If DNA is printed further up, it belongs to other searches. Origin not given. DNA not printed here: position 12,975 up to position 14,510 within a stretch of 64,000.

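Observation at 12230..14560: IS607-family element carrying TnpA (MerR-serine recombinase) and a full-length TnpB with intact zinc finger, plus a predicted omega-RNA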

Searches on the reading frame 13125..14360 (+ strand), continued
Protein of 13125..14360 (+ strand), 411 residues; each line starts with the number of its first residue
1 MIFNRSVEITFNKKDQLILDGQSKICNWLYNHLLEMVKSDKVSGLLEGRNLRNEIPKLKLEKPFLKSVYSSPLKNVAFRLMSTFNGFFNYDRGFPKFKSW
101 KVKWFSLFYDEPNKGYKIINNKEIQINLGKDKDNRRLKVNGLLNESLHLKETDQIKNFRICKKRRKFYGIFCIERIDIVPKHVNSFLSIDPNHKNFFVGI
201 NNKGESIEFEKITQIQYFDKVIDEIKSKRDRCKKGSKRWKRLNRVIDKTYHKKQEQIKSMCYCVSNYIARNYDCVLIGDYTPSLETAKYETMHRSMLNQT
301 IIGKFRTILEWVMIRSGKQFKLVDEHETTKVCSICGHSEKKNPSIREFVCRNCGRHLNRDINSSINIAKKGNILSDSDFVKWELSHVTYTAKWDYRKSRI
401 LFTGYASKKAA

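Call 28: find_encoding_contigs(protein=P0001, flank=4000, max_places=6)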
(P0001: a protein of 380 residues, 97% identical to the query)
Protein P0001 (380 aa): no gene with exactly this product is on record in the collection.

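Call 29: find_encoding_contigs(protein=P0002, flank=4000, max_places=6)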
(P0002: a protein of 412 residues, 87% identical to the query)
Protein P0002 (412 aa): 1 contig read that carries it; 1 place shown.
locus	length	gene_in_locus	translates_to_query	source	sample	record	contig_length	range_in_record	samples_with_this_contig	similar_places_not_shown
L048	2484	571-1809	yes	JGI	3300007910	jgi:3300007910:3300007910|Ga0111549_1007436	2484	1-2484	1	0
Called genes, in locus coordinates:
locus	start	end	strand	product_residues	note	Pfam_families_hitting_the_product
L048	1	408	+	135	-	?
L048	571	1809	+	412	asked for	PF07282:Cas12f1-like_TNB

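Call 33: find_related_loci(query=window:13125-14357:+, collection=metagenome_contigs, flank=3000)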
Query window:13125-14357:+ (411 aa) in metagenome_contigs; peptide patterns used: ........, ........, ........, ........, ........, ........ (x = any residue, [..] = any of these).
182 stretches matched a pattern; 96 encode a relative of the query (tblastn E <= 1e-3); the best 80 are kept; 80 distinct loci.
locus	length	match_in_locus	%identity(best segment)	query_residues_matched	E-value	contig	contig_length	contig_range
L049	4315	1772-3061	56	1-409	2e-158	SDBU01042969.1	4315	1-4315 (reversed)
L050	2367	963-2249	54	1-408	1e-159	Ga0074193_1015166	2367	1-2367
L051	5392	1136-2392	53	3-400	4e-145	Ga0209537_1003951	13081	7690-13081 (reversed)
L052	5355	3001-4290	50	1-409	4e-143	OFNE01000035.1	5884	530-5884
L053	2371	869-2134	52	3-400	2e-151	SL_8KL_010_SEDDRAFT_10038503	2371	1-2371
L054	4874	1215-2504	50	1-409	2e-142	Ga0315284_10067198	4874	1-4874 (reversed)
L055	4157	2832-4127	49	1-411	1e-143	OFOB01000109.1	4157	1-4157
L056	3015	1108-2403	49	1-411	8e-147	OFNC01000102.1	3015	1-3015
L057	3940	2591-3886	49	1-411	2e-144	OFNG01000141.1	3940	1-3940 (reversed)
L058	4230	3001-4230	51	1-389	2e-139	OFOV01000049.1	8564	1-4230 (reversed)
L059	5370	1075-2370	49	1-411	7e-139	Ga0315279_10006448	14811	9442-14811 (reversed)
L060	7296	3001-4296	49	1-411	2e-137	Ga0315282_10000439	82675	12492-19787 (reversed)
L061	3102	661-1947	50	3-407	3e-142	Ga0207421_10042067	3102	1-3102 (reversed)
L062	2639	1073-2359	50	3-407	2e-141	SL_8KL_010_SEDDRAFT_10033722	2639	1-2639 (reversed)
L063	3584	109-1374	51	3-400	1e-136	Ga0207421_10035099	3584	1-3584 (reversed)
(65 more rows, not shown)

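Call 67: predict_structure(alignment_id=A7)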
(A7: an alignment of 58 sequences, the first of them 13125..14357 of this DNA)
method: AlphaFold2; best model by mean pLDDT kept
length: 411 residues; sequences in the alignment: 58
mean_pLDDT: 89.3   pTM: 0.81
mean pLDDT of the five models: 89.3, 89.0, 88.5, 87.6, 86.6
residues with pLDDT >= 90: 289; 70-90: 87; 50-70: 29; < 50: 6
segments of 3 or more residues with pLDDT < 50: 406-411
pLDDT, mean of each block of 10 residues (from residue 1): 93 95 94 92 81 94 95 94 91 86 80 88 93 93 92 93 90 92 95 89 94 89 95 95 93 91 96 93 66 64 92 95 91 92 88 94 95 83 91 90 57 30
secondary structure, 60 per line:
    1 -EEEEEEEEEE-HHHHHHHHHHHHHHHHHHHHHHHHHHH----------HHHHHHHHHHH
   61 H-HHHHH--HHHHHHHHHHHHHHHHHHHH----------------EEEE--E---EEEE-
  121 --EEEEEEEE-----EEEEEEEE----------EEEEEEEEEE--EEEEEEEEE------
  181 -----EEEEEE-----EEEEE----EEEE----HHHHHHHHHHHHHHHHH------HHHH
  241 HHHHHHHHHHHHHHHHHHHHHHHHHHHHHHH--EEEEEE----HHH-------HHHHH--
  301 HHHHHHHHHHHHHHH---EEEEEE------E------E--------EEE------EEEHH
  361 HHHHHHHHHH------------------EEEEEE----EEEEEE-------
elements in order: E2-11 H13-39 H50-61 H63-67 H70-89 E106-109 E116-119 E123-130 E136-143 E154-163 E166-174 E186-191 E197-201 E206-209 H214-230 H237-271 E274-279 H294-298 H301-315 E319-324 E347-349 E356-358 H359-370 E389-394 E399-404

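Call 70: fold_search(model_id=the predicted structure, library=pdb)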
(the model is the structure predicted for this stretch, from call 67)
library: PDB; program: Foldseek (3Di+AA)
matches with E <= 10: 526; with E <= 0.001: 81
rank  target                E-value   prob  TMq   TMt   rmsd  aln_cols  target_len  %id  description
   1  8h1j_A                6.7e-17  1.00  0.69  0.77   4.4       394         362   18  Cryo-EM structure of the TnpB-omegaRNA-target DNA ternary complex (released 2023-04-12)
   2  8iaz_A                3.4e-16  1.00  0.70  0.75   4.3       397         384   18  Cryo-EM structure of the ISFba1 TnpB-reRNA-dsDNA complex (released 2024-04-17)
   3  9nzq_A                3.3e-15  1.00  0.66  0.65   5.2       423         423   15  Cryo-EM structure of OsCas12f-gRNA-DNA ternary complex. State II (released 2026-04-08)
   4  8dzj_A                3.7e-15  1.00  0.62  0.62   5.7       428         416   14  Cryo-EM structure of Acidibacillus sulfuroxidans Cas12f in complex with sgRNA and target DNA (released 2023-07-12)
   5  8j12_A                3.9e-15  1.00  0.65  0.63   5.6       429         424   15  Cryo-EM structure of the AsCas12f-sgRNA-target DNA ternary complex (released 2023-09-27)
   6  9nzs_A                4.9e-15  1.00  0.62  0.62   5.4       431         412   14  Cryo-EM structure of OsCas12f-gRNA-DNA ternary complex. State III (released 2026-04-08)
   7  7wju_A                6.5e-15  1.00  0.63  0.63   5.7       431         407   16  Cryo-EM structure of the AsCas12f1-sgRNAv1-dsDNA ternary complex (released 2023-01-18)
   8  8j3r_B                1.1e-14  1.00  0.37  0.39  18.4       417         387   15  Cryo-EM structure of the AsCas12f-HKRA-sgRNAS3-5v7-target DNA (released 2023-09-27)
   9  8j3r_A                1.9e-14  1.00  0.66  0.64   5.6       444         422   16  Cryo-EM structure of the AsCas12f-HKRA-sgRNAS3-5v7-target DNA (released 2023-09-27)
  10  9b0l_P                4.0e-14  1.00  0.61  0.55   6.5       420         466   19  Cryo-EM structure of Acanthamoeba polyphaga mimivirus Fanzor2 ternary complex (released 2024-10-09)
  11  9i8y_A                4.2e-14  1.00  0.67  0.67   5.0       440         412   15  SpCas12Cas12f1 in complex with sgRNA and cognate DNA (released 2025-07-23)
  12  8hr5_A                4.2e-14  1.00  0.54  0.49  12.5       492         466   17  Cryo-EM structure of the CnCas12f1-sgRNA-DNA complex (released 2023-09-06)
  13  8j12_B                4.4e-14  1.00  0.37  0.39  18.9       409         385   15  Cryo-EM structure of the AsCas12f-sgRNA-target DNA ternary complex (released 2023-09-27)
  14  8j1j_B                5.3e-14  1.00  0.36  0.38  19.1       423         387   14  Cryo-EM structure of the AsCas12f-YHAM-sgRNAS3-5v7-target DNA (released 2023-09-27)
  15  8j1j_A                8.3e-14  1.00  0.65  0.64   5.4       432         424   14  Cryo-EM structure of the AsCas12f-YHAM-sgRNAS3-5v7-target DNA (released 2023-09-27)
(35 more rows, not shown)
